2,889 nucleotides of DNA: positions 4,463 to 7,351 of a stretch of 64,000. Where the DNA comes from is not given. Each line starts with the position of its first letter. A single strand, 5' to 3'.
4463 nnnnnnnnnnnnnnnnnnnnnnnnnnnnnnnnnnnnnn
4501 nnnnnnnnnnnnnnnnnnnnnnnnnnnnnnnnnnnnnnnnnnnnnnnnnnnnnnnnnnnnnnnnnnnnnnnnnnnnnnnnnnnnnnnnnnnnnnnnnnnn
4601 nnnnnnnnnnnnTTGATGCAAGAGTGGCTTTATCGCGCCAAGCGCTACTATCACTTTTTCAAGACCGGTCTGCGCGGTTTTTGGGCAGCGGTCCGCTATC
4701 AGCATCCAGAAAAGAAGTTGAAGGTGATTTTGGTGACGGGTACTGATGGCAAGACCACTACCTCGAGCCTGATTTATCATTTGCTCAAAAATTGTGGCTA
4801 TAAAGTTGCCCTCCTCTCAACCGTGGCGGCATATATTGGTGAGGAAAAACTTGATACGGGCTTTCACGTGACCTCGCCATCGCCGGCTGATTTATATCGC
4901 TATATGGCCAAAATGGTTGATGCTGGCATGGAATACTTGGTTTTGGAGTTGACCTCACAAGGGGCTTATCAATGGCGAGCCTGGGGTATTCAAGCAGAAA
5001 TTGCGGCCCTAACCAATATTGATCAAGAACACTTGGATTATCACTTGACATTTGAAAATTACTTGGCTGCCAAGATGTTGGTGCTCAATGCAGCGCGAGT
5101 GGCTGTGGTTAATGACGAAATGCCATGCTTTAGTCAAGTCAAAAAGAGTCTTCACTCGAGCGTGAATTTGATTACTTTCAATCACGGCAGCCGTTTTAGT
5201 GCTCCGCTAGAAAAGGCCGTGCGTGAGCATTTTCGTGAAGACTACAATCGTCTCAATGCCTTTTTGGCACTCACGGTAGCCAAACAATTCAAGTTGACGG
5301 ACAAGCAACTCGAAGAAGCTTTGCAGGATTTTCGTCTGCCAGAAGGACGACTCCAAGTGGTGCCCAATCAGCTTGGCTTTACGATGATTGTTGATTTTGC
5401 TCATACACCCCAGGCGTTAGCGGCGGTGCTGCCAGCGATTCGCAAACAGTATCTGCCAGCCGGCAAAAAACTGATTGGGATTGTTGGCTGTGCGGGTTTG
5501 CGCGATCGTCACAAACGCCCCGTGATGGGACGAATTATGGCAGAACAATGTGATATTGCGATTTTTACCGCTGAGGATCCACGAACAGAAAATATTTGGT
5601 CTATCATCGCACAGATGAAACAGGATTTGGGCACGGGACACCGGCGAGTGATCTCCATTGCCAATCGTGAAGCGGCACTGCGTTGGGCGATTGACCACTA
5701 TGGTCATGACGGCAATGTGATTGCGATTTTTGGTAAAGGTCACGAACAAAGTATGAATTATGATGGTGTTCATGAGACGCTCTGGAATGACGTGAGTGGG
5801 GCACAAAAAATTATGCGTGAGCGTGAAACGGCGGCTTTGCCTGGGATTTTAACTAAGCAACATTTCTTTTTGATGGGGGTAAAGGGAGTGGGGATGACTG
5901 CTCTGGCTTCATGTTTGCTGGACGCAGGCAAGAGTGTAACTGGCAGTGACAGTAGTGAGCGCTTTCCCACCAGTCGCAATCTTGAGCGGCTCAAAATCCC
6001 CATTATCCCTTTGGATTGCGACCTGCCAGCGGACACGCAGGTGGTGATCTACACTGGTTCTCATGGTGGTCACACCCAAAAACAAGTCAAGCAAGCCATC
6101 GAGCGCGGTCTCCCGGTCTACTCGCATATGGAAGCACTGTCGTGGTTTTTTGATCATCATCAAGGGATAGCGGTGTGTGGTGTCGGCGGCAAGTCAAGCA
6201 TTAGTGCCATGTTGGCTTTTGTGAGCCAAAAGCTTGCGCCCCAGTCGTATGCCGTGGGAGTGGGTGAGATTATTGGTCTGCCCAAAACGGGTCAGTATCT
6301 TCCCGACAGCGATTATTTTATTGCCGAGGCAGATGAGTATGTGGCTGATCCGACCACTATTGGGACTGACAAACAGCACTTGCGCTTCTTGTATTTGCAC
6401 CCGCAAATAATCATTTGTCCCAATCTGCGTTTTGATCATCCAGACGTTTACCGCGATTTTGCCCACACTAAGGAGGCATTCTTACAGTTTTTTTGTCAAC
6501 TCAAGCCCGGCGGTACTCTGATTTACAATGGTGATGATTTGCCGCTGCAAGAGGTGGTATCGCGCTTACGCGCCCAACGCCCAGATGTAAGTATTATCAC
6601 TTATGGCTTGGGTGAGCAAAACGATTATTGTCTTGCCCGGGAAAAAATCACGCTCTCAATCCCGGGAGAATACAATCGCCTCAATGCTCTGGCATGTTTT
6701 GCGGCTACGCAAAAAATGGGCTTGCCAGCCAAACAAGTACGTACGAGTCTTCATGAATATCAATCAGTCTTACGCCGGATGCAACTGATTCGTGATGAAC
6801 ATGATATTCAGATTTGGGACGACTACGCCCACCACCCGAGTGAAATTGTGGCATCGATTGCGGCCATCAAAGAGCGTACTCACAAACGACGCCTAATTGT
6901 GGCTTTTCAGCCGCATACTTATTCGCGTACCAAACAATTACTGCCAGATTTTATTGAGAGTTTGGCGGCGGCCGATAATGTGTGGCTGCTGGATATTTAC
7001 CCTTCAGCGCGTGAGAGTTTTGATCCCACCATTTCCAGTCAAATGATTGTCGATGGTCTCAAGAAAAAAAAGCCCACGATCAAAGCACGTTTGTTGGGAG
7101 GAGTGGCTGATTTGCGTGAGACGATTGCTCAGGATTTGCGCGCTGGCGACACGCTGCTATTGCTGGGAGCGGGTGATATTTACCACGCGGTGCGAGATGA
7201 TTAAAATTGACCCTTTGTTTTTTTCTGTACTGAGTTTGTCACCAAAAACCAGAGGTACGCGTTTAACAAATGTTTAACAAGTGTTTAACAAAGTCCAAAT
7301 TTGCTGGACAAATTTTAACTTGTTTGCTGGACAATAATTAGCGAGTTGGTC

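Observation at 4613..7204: Single 863-aa ORF fusing a MurE-like ligase (lacking its N-terminal domain) to a full MurC ligase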

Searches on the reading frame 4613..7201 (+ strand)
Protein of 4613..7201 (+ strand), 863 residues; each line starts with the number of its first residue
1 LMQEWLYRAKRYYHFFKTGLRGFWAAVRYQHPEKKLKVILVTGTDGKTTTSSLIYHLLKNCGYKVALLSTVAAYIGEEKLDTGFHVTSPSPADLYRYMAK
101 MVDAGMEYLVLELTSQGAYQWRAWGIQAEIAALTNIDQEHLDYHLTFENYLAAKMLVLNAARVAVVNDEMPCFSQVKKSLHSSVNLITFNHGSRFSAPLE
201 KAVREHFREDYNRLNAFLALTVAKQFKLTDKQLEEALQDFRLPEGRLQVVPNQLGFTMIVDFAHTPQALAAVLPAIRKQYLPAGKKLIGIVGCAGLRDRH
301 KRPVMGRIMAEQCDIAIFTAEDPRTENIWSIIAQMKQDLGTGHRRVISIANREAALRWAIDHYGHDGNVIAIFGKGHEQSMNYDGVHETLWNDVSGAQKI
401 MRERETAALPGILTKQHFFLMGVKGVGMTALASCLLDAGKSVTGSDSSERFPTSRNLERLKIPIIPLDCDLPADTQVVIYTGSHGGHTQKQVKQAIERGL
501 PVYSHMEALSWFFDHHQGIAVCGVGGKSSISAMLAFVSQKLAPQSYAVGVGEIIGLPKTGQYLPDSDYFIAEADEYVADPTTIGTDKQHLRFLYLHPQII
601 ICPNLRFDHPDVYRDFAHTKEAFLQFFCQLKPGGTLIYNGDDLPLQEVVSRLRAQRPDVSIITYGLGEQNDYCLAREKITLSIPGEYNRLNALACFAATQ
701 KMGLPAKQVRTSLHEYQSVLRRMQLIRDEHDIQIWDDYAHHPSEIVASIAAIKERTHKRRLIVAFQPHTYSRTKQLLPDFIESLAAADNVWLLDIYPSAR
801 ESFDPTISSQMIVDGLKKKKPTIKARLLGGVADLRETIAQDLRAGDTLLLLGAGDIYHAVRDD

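Call 4: search_protein_families(library=pfam, proteins=[window:4613-7201:+], max_evalue=0.01)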
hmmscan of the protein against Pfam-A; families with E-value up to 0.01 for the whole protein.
window:4613-7201:+ (863 aa): 4 families
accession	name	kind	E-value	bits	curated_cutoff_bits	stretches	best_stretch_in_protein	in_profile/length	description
PF08245.18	Mur_ligase_M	-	2e-46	158.9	24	2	41-195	1-151/200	Mur ligase middle domain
PF02875.26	Mur_ligase_C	-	3.1e-43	148.1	28.4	2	245-376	1-127/127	Mur ligase, glutamate ligase domain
PF01225.30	Mur_ligase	-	3.9e-09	37.2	21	1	421-515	5-93/95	Mur ligase family, catalytic domain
PF01558.24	POR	-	0.0062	17.2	27.4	0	617-714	63-151/173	Pyruvate ferredoxin/flavodoxin oxidoreductase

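Call 5: search_protein_families(library=ncbifam, proteins=[window:4613-7201:+], max_evalue=0.01)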
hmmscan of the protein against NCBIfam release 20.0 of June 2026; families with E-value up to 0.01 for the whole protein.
window:4613-7201:+ (863 aa): 31 families (the best 25 are shown)
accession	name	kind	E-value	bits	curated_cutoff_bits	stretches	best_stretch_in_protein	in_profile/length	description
TIGR01082.1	murC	equivalog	3.5e-114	382.3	335.1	3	417-860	1-445/449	UDP-N-acetylmuramate--L-alanine ligase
TIGR01085.1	murE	subfamily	2.8e-101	339.8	257.3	2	25-401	74-471/472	UDP-N-acetylmuramyl-tripeptide synthetase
NF001126.0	PRK00139.1-4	equivalog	8.7e-100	334.5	373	2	25-401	93-482/486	UDP-N-acetylmuramoyl-L-alanyl-D-glutamate--2,6-diaminopimelate ligase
NF001124.0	PRK00139.1-2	equivalog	6.1e-90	302.3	476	2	25-405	100-496/500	UDP-N-acetylmuramoyl-L-alanyl-D-glutamate--2,6-diaminopimelate ligase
NF008896.0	PRK11929.1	equivalog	4.2e-81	273.1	1023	3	210-404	309-501/965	bifunctional UDP-N-acetylmuramoyl-L-alanyl-D-glutamate--2,6-diaminopimelate ligase MurE/UDP-N-acetylmuramoyl-tripeptide--D-alanyl-D-alanine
NF010628.0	PRK14022.1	equivalog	6.7e-65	219.7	536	2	27-399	102-479/483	UDP-N-acetylmuramoyl-L-alanyl-D-glutamate--L-lysine ligase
NF001123.0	PRK00139.1-1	equivalog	1.1e-64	218.9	586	3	208-382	302-471/493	UDP-N-acetylmuramoyl-L-alanyl-D-glutamate--2,6-diaminopimelate ligase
NF001130.0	PRK00139.2-4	equivalog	1.2e-56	192.5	715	3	25-179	98-256/516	UDP-N-acetylmuramoyl-L-alanyl-D-glutamate--2,6-diaminopimelate ligase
NF011171.0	PRK14573.1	equivalog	1.5e-52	178.6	1015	2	415-858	4-439/809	bifunctional UDP-N-acetylmuramate--L-alanine ligase/D-alanine--D-alanine ligase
TIGR01081.1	mpl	equivalog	5e-50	170.8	388.7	3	417-794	1-386/448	UDP-N-acetylmuramate:L-alanyl-gamma-D-glutamyl-meso-diaminopimelate ligase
NF001129.0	PRK00139.2-3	equivalog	1.9e-47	161.9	762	3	25-170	107-254/517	UDP-N-acetylmuramoyl-L-alanyl-D-glutamate--2,6-diaminopimelate ligase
TIGR01087.1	murD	equivalog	1.8e-43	149.2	211.95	3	102-277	147-339/441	UDP-N-acetylmuramoyl-L-alanine--D-glutamate ligase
NF001127.0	PRK00139.2-1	equivalog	3.6e-40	138.2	997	3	25-179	98-256/520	UDP-N-acetylmuramoyl-L-alanyl-D-glutamate--2,6-diaminopimelate ligase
NF053645.1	pMurC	equivalog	7.9e-36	123.8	560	5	678-759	310-392/492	pseudomurein biosynthesis peptide ligase pMurC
TIGR02068.2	cya_phycin_syn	equivalog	7.1e-34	116.9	850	3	33-191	476-633/862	cyanophycin synthetase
NF052464.1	L2IsogltmlsynMurTStaph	equivalog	5.7e-13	48.5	800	1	675-759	251-334/435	lipid II isoglutaminyl synthase subunit MurT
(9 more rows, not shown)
